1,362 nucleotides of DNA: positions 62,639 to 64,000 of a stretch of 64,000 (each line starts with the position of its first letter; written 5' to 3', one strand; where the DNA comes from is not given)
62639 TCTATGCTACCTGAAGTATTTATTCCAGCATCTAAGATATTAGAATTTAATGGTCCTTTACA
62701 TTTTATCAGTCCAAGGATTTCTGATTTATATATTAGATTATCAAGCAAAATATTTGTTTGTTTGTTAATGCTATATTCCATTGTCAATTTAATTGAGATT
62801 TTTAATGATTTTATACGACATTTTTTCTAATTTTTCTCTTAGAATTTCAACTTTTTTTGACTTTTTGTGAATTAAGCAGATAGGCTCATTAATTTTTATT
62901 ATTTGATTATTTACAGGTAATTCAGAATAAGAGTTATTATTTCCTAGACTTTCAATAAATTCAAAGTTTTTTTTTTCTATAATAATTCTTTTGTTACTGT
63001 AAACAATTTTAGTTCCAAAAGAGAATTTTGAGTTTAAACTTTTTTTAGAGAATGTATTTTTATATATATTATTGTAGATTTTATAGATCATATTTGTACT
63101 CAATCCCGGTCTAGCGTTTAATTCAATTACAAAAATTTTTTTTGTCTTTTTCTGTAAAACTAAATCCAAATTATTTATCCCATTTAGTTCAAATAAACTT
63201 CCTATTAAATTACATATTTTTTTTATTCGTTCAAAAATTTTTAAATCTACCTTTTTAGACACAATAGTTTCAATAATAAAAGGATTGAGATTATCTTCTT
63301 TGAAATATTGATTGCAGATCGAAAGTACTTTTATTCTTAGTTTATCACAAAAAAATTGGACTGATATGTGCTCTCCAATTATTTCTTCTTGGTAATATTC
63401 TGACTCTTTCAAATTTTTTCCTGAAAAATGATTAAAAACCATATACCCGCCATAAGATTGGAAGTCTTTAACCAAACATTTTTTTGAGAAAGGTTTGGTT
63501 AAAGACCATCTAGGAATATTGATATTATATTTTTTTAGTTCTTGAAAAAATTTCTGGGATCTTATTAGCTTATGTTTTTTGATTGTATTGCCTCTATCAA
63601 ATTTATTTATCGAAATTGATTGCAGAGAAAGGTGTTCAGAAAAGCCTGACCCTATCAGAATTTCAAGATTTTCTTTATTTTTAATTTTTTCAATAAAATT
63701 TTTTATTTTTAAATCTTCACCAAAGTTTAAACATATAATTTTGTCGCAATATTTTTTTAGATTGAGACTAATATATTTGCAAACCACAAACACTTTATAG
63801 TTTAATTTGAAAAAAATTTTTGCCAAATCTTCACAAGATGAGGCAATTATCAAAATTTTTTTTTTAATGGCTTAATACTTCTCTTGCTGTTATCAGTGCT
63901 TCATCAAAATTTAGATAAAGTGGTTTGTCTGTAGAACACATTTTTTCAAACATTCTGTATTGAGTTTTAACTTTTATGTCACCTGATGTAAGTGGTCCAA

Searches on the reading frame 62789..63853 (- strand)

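Call 84: search_protein_families(library=pfam, proteins=[window:62789-63853:-], max_evalue=0.0001)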
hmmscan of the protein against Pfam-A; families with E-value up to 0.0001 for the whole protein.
window:62789-63853:- (354 aa): 1 family
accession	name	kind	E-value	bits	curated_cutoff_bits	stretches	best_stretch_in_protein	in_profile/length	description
PF02655.19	ATP-grasp_3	-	8.7e-14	52.3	23.2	1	101-249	6-157/160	ATP-grasp domain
